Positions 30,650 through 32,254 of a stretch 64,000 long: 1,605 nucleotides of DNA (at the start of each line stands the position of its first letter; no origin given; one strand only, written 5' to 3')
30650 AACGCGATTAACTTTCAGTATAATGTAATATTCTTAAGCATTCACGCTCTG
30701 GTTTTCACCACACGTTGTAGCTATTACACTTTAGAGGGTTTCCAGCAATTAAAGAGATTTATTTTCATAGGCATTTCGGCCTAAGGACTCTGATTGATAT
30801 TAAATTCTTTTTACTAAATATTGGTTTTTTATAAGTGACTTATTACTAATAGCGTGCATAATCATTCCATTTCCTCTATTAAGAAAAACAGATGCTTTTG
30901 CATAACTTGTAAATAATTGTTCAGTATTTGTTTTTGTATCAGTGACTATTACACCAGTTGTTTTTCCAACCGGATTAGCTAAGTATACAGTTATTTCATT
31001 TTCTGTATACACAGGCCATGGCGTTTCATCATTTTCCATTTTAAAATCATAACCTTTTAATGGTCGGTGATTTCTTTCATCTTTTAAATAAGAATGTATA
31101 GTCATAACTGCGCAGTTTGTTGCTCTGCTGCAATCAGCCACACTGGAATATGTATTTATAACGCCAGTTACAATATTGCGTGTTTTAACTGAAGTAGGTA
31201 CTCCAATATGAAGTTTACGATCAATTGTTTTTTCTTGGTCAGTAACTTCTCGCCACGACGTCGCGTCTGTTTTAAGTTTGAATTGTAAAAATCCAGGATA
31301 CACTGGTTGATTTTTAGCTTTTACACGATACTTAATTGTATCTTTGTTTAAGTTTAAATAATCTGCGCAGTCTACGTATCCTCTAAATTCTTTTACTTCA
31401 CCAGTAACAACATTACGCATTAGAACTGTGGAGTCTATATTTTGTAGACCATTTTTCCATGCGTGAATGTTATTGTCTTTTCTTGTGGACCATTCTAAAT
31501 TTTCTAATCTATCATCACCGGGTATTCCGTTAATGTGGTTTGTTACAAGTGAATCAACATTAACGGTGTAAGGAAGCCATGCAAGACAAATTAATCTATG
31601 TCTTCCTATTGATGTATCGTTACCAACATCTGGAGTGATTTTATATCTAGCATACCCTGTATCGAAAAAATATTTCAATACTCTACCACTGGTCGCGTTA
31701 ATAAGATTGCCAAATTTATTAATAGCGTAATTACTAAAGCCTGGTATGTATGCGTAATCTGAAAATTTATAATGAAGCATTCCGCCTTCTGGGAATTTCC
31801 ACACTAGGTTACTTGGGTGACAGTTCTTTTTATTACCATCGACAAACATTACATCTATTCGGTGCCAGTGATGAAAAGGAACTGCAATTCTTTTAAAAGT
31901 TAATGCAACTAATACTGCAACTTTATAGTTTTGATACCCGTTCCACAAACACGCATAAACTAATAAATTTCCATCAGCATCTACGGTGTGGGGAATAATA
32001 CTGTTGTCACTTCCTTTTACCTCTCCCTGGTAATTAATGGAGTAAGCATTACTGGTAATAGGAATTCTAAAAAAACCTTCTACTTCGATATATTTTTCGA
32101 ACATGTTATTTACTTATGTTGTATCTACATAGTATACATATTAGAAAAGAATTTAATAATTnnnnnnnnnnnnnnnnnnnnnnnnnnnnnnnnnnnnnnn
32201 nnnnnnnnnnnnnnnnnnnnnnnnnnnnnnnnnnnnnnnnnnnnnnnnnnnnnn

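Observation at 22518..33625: Virion RNA polymerase operon interrupted by four group I introns: six exons encode two subunits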

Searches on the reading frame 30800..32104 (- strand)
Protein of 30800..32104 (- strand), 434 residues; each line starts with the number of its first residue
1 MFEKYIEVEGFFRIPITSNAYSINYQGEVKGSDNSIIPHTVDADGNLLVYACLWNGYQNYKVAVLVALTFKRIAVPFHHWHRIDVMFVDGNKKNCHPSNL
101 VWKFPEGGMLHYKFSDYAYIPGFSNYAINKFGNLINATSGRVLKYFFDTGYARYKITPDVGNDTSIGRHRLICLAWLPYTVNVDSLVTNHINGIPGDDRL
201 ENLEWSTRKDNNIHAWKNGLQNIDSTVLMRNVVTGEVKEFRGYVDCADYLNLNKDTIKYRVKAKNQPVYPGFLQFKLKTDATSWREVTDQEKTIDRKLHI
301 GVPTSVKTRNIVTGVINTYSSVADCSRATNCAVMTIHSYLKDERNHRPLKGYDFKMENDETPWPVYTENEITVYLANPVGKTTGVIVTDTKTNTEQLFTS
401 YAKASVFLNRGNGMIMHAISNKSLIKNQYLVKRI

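Call 4: search_protein_families(library=pfam, proteins=[window:30800-32104:-], max_evalue=0.01)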
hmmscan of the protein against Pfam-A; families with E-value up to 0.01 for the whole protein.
window:30800-32104:- (434 aa): 3 families
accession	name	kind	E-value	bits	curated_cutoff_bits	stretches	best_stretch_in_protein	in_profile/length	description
PF13392.12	HNH_3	-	5.8e-11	42.3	24.8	1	168-212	3-45/46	HNH endonuclease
PF07453.19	NUMOD1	-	3.7e-09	37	22.8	0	231-259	7-35/37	NUMOD1 domain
PF22083.2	I-HmuI_NUMOD-like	-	0.0065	16.5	27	0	314-355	7-46/46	DNA endonuclease I-HmuI-like, NUMOD-like domain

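Call 5: search_protein_families(library=phrogs, proteins=[window:30800-32104:-], max_evalue=0.001)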
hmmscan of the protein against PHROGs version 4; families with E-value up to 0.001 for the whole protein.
window:30800-32104:- (434 aa): 7 families
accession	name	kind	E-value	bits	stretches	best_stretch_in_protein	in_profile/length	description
phrog_59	-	DNA, RNA and nucleotide metabolism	1.4e-35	124.5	2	119-433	142-404/423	HNH endonuclease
phrog_959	-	DNA, RNA and nucleotide metabolism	1.5e-27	97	2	118-221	9-112/138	HNH endonuclease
phrog_1492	-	DNA, RNA and nucleotide metabolism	4.4e-12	46.8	1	132-220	77-164/414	HNH endonuclease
phrog_1310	-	unknown function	3.7e-08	34.8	1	221-265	64-108/125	-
phrog_37683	-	unknown function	2.7e-07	31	1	123-216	118-209/279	-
phrog_99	-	DNA, RNA and nucleotide metabolism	3.1e-07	31.4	1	132-217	125-207/383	HNH endonuclease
phrog_7545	-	DNA, RNA and nucleotide metabolism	2.8e-06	28.6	1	149-227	66-146/160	HNH endonuclease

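Call 53: search_protein_families(library=pfam, proteins=[window:30803-32104:-], max_evalue=1)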
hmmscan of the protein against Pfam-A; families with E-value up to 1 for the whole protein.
window:30803-32104:- (434 aa): 3 families
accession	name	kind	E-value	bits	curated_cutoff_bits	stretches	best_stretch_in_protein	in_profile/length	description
PF13392.12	HNH_3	-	5.8e-11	42.3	24.8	2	168-212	3-45/46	HNH endonuclease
PF07453.19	NUMOD1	-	3.7e-09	37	22.8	2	231-259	7-35/37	NUMOD1 domain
PF22083.2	I-HmuI_NUMOD-like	-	0.0065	16.5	27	1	314-355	7-46/46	DNA endonuclease I-HmuI-like, NUMOD-like domain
